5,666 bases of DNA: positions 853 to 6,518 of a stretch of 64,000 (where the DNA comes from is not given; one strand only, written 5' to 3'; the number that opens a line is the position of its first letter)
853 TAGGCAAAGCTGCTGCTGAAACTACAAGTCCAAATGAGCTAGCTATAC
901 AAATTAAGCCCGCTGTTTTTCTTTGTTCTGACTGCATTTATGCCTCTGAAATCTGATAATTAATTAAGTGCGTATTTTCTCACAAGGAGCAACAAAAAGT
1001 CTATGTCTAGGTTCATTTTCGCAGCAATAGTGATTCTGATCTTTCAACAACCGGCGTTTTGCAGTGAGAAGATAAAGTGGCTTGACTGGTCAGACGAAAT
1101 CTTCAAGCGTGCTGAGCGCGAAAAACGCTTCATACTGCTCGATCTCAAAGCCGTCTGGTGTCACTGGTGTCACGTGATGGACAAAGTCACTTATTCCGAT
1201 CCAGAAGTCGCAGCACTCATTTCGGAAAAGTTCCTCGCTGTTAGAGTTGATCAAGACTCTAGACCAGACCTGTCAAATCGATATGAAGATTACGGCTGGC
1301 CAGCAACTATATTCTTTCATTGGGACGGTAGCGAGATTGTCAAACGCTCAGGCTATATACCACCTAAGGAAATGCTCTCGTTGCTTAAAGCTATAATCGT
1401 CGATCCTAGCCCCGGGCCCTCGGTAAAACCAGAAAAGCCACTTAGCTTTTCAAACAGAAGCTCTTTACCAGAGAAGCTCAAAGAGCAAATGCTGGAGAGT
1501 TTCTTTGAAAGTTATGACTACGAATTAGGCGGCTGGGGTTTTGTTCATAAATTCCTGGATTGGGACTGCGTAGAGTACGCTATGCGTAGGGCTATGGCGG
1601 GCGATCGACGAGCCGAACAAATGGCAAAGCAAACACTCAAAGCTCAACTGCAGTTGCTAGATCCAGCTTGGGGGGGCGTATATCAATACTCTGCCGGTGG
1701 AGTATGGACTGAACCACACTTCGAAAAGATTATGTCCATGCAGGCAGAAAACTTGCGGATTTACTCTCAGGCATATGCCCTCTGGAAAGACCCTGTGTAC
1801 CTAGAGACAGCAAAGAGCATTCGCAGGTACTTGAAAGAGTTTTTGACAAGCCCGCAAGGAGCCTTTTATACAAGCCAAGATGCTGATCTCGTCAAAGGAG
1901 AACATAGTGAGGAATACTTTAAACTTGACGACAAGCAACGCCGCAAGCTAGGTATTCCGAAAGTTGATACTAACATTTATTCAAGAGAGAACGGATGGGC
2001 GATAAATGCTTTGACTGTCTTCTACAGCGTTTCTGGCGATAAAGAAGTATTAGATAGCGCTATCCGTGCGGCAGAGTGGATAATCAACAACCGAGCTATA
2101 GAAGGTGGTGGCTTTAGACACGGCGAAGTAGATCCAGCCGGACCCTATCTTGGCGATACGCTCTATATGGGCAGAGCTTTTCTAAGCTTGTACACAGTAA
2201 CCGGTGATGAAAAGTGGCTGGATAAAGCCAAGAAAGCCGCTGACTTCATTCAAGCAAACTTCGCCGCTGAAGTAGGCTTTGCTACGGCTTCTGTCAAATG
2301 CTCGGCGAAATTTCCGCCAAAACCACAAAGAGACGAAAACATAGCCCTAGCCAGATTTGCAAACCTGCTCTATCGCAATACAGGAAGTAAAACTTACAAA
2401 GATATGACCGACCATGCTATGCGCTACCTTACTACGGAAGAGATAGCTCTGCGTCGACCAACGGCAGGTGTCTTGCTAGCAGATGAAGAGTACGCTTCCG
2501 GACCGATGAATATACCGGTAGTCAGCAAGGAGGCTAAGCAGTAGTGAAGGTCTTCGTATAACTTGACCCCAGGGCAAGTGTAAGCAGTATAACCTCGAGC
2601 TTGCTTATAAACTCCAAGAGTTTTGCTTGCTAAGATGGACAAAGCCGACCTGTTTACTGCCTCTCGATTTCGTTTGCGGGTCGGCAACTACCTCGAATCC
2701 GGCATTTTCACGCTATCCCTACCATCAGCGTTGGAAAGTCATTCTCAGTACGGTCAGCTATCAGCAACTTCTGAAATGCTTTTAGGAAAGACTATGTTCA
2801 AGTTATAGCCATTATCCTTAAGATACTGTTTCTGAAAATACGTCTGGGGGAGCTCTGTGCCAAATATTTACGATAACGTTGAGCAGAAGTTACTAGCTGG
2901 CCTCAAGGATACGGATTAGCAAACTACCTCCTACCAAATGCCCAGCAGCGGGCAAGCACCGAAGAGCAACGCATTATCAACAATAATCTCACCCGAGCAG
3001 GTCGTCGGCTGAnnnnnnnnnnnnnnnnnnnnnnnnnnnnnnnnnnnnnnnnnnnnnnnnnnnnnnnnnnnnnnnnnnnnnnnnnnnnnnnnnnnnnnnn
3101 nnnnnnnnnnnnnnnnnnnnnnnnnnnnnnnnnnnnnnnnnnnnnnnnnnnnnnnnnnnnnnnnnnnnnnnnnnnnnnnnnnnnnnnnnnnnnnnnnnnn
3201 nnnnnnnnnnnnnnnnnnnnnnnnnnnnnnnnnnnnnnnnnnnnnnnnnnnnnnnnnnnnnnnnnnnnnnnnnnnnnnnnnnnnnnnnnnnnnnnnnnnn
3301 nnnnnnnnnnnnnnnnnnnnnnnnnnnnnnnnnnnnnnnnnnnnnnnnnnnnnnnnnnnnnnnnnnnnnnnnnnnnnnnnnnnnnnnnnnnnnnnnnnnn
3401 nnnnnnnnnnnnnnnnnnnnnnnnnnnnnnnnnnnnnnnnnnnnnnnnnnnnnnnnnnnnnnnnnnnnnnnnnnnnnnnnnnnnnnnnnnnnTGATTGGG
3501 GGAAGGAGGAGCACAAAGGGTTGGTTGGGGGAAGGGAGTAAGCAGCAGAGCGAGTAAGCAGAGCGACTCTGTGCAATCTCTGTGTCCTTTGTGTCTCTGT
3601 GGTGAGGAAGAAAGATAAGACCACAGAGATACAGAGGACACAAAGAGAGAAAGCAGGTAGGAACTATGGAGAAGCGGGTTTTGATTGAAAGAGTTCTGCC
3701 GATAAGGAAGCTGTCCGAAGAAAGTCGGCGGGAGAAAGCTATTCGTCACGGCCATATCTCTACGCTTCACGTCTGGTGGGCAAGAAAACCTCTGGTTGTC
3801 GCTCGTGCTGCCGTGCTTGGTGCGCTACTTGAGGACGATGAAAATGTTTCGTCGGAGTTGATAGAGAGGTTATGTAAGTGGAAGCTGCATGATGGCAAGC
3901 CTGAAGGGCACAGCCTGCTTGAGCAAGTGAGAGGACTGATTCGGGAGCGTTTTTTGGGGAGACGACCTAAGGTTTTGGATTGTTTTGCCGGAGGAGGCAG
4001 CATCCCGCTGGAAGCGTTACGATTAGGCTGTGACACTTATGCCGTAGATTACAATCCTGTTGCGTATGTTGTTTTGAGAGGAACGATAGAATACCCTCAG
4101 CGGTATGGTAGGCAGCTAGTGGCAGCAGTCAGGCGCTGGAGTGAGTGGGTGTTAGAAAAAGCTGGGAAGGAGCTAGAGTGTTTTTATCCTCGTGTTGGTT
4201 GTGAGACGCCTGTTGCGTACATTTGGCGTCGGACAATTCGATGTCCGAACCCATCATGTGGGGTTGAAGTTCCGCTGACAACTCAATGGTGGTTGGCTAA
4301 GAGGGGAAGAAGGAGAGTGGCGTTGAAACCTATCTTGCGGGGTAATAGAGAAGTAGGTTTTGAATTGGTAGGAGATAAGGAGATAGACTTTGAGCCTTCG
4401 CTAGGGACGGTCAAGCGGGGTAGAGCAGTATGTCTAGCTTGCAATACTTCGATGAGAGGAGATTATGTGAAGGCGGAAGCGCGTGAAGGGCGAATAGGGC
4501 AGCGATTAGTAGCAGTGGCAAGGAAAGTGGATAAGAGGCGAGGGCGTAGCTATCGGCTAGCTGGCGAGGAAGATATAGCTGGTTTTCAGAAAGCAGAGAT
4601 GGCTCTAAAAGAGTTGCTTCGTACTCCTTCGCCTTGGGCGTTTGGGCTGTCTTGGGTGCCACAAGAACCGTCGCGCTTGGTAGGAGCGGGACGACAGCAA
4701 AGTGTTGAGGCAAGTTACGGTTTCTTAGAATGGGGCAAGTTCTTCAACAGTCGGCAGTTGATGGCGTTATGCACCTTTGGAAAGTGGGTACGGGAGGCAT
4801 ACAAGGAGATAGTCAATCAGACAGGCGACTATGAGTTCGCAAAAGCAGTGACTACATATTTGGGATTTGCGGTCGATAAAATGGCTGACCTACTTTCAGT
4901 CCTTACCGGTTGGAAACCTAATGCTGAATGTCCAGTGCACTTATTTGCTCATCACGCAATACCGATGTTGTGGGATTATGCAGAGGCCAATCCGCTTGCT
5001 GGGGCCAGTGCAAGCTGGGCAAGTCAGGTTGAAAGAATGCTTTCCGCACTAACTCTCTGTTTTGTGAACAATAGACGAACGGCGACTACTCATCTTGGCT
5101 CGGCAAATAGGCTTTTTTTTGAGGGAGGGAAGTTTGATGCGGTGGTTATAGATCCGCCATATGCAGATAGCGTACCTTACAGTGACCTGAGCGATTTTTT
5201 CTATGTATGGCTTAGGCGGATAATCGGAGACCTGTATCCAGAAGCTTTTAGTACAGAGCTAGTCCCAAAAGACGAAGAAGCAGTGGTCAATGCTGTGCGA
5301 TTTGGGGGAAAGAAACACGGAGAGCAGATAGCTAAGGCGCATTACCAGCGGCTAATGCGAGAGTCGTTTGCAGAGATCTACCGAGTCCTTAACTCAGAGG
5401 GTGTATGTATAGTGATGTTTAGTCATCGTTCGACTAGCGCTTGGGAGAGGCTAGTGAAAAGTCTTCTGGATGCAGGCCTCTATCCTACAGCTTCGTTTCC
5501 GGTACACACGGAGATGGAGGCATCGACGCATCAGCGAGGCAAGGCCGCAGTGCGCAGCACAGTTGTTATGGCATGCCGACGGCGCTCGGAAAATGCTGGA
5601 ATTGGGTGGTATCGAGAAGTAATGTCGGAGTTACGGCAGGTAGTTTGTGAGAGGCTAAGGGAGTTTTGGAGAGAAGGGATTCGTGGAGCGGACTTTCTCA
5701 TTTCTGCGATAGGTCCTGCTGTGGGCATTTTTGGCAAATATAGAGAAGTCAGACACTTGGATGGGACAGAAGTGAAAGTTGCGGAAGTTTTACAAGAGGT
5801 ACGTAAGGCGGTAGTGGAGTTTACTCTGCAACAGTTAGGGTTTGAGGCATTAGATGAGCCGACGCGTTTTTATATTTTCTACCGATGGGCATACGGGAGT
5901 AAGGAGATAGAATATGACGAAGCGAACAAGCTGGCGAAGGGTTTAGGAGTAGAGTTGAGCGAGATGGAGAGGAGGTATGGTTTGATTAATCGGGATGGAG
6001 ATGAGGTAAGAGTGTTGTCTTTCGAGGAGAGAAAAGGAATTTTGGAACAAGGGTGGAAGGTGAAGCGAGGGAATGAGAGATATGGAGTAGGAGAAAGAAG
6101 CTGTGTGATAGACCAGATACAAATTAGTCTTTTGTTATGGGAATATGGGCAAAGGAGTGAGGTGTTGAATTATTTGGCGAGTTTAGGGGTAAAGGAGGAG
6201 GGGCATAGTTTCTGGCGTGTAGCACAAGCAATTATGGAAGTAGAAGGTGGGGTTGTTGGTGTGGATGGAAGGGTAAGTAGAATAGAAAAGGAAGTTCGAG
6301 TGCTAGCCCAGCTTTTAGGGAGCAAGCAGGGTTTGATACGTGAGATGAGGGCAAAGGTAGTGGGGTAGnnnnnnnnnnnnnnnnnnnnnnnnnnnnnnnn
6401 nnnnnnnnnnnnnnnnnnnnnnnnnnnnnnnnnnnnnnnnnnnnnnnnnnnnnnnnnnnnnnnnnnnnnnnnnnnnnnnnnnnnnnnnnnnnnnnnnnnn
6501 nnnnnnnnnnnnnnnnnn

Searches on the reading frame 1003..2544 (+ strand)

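Call 38: search_protein_families(library=pfam, proteins=[window:1003-2544:+], max_evalue=0.001)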
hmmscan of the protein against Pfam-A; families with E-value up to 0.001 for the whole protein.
window:1003-2544:+ (513 aa): 8 families
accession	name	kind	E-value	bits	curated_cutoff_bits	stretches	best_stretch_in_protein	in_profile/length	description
PF03190.21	Thioredox_DsbH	-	1.1e-26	94.2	27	1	21-124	17-127/163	Protein of unknown function, DUF255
PF13899.12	Thioredoxin_7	-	2.2e-14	53.8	27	1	26-105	2-81/83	Thioredoxin-like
PF13098.12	Thioredoxin_2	-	3.1e-08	34.3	27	1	37-128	1-104/104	Thioredoxin-like domain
PF06662.19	C5-epim_C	-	4.5e-06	26.7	23.3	0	247-278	31-62/188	D-glucuronyl C5-epimerase C-terminus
PF07944.18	Beta-AFase-like_GH127_cat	-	9.4e-06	25.3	24.9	1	333-430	130-212/376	Beta-L-arabinofuranosidase, GH127 catalytic domain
PF07470.19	Glyco_hydro_88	-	1.1e-05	25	26.6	1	337-417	83-164/352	Glycosyl Hydrolase Family 88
PF01532.26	Glyco_hydro_47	-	2.6e-05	23.8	22.9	1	392-480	86-183/455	Glycosyl hydrolase family 47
PF00085.26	Thioredoxin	-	0.00028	21.3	23.5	1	34-127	10-100/103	Thioredoxin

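Call 79: search_protein_families(library=padloc, proteins=[window:1003-2544:+], max_evalue=0.001)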
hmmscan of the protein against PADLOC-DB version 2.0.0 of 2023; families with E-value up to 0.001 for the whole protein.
window:1003-2544:+ (513 aa): 0 families

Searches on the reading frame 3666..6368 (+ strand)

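Call 38: search_protein_families(library=pfam, proteins=[window:3666-6368:+], max_evalue=0.001)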
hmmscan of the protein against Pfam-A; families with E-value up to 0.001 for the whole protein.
window:3666-6368:+ (900 aa): 3 families
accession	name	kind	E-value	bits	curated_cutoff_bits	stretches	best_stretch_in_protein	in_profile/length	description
PF06634.17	DUF1156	-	1.6e-21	76.6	24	1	11-58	2-50/73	Protein of unknown function (DUF1156)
PF03602.21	Cons_hypoth95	-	7.1e-07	29.5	24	0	98-142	40-85/182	Conserved hypothetical protein 95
PF01555.25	N6_N4_Mtase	-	5.4e-05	23.7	26.7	0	491-596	2-64/221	DNA methylase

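Call 79: search_protein_families(library=padloc, proteins=[window:3666-6368:+], max_evalue=0.001)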
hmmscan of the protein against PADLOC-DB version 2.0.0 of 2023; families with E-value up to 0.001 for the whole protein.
window:3666-6368:+ (900 aa): 14 families
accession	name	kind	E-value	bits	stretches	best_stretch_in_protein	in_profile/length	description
PDLC00661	HmaB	-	3.5e-126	420.3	3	181-789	267-875/973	DNA-adenine methylase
PDLC00660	HmaB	-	1e-121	405.6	3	181-789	266-869/967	DNA-adenine methylase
PDLC03352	MTase_II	-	5.3e-60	201.3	3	11-212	11-200/1023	Type II methyltransferase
PDLC03233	MTase_II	-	8.5e-50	168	1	16-639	44-643/731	Type II methyltransferase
PDLC02189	DUF1156_MTase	-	2.8e-48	162.8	3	350-665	436-703/944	-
PDLC03314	MTase_II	-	6.9e-33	111.8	3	96-204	160-267/944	Type II methyltransferase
PDLC04134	mad2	-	3.2e-11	40.8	2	56-138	248-330/492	mads_2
PDLC02541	PglX|PglXI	-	3.3e-11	40.1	1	460-626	464-608/919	PglXI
PDLC03367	MTase_II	-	7.1e-07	25.9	1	484-604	340-441/633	Type II methyltransferase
PDLC03319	MTase_II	-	1.1e-06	25.8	0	479-602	281-385/503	Type II methyltransferase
PDLC03346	MTase_II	-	2.7e-06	23.4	1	490-639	608-736/1068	Type II methyltransferase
PDLC03312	MTase_II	-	6.5e-06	22.1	1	486-605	523-626/1344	Type II methyltransferase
PDLC03224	MTase_II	-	2.6e-05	21.3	1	85-140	79-134/481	Type II methyltransferase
PDLC03376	MTase_II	-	0.00039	18.3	0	70-142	28-99/249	Type II methyltransferase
